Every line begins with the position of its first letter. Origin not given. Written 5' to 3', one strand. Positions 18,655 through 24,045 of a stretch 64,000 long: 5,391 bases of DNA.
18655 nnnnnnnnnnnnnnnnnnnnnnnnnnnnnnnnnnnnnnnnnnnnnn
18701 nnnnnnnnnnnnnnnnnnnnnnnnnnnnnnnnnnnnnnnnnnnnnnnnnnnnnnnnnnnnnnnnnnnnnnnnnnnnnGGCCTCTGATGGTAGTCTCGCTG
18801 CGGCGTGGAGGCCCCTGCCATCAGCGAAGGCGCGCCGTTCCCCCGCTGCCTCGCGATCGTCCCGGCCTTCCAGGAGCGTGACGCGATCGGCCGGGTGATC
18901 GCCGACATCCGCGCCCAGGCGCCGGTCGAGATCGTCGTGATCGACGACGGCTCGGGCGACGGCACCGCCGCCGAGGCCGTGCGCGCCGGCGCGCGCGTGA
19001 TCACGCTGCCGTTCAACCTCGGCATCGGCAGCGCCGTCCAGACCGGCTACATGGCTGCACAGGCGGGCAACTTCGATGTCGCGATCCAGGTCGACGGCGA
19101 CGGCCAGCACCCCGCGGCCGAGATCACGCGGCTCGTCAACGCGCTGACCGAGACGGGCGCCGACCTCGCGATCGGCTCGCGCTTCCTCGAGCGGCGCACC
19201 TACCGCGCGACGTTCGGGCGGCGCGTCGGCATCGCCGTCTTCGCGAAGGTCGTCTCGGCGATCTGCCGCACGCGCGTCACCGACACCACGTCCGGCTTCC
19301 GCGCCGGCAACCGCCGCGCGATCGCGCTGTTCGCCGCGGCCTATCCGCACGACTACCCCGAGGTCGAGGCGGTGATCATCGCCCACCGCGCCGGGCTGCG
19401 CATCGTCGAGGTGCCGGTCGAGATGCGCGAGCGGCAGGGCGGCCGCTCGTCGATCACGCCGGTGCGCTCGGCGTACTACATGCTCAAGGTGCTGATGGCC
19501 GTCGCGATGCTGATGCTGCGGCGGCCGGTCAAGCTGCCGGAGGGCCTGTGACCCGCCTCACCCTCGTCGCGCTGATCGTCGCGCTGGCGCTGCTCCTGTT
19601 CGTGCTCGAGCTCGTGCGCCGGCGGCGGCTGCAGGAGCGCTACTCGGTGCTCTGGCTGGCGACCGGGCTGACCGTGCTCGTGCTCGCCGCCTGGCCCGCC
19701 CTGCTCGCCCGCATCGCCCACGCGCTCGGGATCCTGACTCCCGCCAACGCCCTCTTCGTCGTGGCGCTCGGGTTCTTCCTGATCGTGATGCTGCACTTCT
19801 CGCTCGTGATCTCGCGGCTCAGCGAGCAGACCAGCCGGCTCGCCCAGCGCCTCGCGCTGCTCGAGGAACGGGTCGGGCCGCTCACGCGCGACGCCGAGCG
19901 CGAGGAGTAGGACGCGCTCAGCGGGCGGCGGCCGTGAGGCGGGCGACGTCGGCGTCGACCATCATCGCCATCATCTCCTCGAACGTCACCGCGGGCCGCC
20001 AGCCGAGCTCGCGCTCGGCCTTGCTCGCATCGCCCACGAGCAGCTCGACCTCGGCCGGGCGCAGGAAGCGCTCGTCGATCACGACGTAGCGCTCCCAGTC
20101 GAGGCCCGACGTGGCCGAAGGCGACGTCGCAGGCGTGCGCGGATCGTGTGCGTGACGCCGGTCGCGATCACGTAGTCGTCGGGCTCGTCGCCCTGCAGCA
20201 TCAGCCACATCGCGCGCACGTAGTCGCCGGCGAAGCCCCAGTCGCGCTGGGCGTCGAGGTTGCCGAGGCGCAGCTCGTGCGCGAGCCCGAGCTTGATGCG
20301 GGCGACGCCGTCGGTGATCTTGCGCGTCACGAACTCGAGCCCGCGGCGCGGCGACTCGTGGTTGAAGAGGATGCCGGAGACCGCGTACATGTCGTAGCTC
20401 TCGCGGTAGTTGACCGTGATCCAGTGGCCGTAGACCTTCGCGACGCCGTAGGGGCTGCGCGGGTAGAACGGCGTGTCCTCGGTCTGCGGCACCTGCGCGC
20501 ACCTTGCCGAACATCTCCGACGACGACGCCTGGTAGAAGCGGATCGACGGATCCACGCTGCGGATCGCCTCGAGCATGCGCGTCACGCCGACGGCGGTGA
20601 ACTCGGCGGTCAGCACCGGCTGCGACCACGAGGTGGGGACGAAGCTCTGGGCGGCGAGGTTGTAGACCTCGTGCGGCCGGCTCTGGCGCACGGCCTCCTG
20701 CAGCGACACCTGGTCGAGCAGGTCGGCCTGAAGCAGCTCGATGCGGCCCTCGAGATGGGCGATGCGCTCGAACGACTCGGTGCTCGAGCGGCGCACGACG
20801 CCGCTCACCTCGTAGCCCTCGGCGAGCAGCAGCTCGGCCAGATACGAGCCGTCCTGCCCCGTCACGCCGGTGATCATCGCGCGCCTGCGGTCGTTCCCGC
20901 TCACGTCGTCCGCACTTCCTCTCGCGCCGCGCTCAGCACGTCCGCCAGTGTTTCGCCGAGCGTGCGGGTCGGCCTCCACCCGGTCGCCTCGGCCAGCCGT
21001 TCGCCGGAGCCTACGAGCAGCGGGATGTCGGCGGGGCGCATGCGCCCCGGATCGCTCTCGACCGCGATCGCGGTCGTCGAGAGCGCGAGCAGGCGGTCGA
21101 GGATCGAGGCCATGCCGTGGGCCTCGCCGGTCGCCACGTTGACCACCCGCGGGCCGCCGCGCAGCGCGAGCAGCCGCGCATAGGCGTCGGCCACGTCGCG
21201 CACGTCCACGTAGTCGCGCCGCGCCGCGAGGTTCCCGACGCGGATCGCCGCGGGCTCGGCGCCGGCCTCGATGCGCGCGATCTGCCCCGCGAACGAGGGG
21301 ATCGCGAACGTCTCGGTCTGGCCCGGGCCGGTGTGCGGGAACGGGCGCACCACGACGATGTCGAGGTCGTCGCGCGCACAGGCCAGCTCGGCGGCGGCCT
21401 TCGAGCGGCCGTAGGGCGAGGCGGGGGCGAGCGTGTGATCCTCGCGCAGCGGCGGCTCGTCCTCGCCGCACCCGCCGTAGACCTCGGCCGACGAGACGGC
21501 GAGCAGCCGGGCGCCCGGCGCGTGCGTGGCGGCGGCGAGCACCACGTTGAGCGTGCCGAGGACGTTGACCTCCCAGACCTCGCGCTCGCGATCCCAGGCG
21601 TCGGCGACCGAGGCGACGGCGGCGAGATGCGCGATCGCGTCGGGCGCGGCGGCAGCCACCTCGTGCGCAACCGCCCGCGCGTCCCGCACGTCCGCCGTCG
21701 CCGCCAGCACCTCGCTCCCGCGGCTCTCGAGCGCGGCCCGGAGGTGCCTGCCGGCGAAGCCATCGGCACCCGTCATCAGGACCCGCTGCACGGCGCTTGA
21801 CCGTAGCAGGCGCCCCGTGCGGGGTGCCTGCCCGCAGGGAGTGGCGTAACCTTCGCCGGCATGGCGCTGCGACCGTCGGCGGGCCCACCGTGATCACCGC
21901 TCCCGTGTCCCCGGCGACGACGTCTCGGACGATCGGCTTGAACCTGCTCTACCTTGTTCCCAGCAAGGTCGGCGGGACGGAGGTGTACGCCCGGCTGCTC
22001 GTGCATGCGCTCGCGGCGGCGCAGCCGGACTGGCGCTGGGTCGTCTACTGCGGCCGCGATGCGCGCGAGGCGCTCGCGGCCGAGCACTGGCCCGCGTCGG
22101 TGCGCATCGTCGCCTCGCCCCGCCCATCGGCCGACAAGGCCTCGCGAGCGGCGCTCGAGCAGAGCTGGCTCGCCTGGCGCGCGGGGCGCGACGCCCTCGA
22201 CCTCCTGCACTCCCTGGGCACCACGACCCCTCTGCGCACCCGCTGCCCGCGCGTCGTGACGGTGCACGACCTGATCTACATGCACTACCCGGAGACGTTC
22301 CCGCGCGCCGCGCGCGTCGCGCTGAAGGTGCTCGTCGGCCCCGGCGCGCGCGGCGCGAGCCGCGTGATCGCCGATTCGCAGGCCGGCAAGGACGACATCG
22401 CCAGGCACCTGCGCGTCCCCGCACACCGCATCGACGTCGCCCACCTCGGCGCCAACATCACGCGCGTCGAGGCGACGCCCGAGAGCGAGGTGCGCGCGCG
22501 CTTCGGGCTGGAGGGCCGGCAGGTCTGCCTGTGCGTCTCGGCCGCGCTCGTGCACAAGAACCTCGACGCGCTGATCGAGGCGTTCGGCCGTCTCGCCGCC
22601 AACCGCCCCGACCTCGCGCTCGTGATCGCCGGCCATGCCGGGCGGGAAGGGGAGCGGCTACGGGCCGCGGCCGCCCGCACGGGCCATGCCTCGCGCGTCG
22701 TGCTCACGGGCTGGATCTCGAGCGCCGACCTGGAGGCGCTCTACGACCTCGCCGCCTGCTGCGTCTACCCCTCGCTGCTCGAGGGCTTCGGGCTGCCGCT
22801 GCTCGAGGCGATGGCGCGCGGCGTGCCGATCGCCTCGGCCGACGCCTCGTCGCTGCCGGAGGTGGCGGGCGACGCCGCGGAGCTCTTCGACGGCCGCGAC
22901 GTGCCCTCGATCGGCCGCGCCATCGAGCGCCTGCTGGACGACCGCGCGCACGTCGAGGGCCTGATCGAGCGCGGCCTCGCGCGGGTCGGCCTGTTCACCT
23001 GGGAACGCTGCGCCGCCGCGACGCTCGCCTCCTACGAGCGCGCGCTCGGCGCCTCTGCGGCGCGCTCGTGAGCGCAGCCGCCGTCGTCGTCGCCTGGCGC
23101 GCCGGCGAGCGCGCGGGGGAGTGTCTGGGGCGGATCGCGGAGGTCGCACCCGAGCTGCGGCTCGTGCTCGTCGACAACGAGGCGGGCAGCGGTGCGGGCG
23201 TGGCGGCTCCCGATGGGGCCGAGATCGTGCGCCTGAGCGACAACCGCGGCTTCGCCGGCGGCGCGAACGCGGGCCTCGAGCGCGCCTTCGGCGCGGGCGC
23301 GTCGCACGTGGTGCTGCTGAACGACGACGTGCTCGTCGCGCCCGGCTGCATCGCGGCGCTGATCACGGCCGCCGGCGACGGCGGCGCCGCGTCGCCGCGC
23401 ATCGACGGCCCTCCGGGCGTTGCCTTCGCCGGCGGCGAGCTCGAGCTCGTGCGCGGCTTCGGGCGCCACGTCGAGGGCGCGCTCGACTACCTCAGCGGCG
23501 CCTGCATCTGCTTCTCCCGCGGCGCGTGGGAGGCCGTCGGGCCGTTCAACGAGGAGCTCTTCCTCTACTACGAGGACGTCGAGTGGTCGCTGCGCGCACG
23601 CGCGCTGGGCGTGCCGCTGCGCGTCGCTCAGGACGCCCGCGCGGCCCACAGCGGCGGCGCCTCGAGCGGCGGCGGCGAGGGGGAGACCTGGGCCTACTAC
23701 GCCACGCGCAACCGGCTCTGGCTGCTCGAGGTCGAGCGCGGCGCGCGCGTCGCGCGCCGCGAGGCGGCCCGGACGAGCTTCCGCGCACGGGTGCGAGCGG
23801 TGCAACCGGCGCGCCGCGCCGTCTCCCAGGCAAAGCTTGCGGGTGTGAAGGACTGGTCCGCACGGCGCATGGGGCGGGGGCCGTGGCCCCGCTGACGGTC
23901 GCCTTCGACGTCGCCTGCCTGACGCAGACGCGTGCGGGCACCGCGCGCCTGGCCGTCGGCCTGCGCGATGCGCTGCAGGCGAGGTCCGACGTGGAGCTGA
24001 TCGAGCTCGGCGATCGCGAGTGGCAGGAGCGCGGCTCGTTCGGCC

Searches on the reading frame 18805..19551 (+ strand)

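Call 56: search_protein_families(library=pfam, proteins=[window:18805-19551:+], max_evalue=0.0001)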
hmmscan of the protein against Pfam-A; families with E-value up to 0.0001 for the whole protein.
window:18805-19551:+ (248 aa): 2 families
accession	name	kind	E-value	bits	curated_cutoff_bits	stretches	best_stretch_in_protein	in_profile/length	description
PF00535.33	Glycos_transf_2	-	9.2e-21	74.9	23.3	1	18-172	3-163/168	Glycosyl transferase family 2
PF13641.12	Glyco_tranf_2_3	-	2.7e-07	31.3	27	1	13-131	1-128/230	Glycosyltransferase like family 2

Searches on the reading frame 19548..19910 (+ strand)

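Call 56: search_protein_families(library=pfam, proteins=[window:19548-19910:+], max_evalue=0.0001)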
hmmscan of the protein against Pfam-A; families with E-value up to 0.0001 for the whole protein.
window:19548-19910:+ (120 aa): 1 family
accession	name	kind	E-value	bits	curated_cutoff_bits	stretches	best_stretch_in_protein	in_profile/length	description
PF10066.14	DUF2304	-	1.3e-26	93.3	25.5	1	4-107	2-105/106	Uncharacterized conserved protein (DUF2304)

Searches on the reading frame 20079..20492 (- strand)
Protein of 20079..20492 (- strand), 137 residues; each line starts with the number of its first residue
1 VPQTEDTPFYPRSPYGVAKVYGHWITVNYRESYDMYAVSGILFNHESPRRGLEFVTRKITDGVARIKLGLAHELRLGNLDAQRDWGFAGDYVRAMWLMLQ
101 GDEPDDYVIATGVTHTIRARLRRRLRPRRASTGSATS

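Call 56: search_protein_families(library=pfam, proteins=[window:20079-20492:-], max_evalue=0.0001)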
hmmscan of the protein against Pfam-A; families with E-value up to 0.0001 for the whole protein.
window:20079-20492:- (137 aa): 2 families
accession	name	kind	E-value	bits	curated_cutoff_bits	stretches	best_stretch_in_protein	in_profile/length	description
PF16363.11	GDP_Man_Dehyd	-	1.1e-58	199.7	27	1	2-121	140-259/332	GDP-mannose 4,6 dehydratase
PF01370.27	Epimerase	-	2.6e-31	109.3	20.9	1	2-110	126-240/240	NAD dependent epimerase/dehydratase family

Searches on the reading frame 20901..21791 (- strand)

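Call 56: search_protein_families(library=pfam, proteins=[window:20901-21791:-], max_evalue=0.0001)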
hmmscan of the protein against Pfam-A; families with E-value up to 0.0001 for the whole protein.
window:20901-21791:- (296 aa): 6 families
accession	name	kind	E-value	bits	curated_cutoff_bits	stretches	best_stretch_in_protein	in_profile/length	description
PF16363.11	GDP_Man_Dehyd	-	4.1e-45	155.1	27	1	32-284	58-331/332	GDP-mannose 4,6 dehydratase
PF01370.27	Epimerase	-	1e-41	143.4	20.9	1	4-220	1-240/240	NAD dependent epimerase/dehydratase family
PF04321.23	RmlD_sub_bind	-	7.8e-22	78.1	27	1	3-149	2-147/287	RmlD substrate binding domain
PF07993.18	NAD_binding_4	-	2.4e-07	30.6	20.1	1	48-160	87-217/258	Male sterility protein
PF01073.25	3Beta_HSD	-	2.7e-07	30.4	22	1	30-136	49-155/280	3-beta hydroxysteroid dehydrogenase/isomerase family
PF02719.21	Polysacc_synt_2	-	2.7e-06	27.2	20.2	1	27-90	55-118/293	Polysaccharide biosynthesis protein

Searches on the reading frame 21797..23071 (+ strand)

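Call 14: search_protein_families(library=pfam, proteins=[window:21797-23071:+], max_evalue=0.00001)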
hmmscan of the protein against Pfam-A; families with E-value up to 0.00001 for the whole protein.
window:21797-23071:+ (424 aa): 4 families
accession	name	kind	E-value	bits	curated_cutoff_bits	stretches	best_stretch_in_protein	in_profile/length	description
PF00534.26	Glycos_transf_1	-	2.1e-29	102.7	26.4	1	235-393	8-169/172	Glycosyl transferases group 1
PF13692.12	Glyco_trans_1_4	-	3.9e-26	92.5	27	1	242-382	2-142/142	Glycosyl transferases group 1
PF13439.12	Glyco_transf_4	-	3.9e-14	53.5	28.5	1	58-223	1-170/170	Glycosyltransferase Family 4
PF20706.3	GT4-conflict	-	6.4e-13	48.9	26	1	202-351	162-314/385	Family 4 Glycosyltransferase in conflict systems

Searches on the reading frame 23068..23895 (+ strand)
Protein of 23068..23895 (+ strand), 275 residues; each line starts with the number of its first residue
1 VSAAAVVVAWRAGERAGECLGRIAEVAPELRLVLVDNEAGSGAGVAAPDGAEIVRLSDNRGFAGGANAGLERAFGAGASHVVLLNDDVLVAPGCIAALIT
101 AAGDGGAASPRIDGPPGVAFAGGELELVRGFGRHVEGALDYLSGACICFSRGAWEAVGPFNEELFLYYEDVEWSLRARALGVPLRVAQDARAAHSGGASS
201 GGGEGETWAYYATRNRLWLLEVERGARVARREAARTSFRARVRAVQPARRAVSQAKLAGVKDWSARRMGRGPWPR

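Call 56: search_protein_families(library=pfam, proteins=[window:23068-23895:+], max_evalue=0.0001)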
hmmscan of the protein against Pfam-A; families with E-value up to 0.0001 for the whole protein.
window:23068-23895:+ (275 aa): 2 families
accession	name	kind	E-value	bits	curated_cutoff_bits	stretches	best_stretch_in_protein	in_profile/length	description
PF13641.12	Glyco_tranf_2_3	-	2.6e-10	41.2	27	1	4-213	4-222/230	Glycosyltransferase like family 2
PF00535.33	Glycos_transf_2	-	7.8e-08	32.9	23.3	1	6-113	3-116/168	Glycosyl transferase family 2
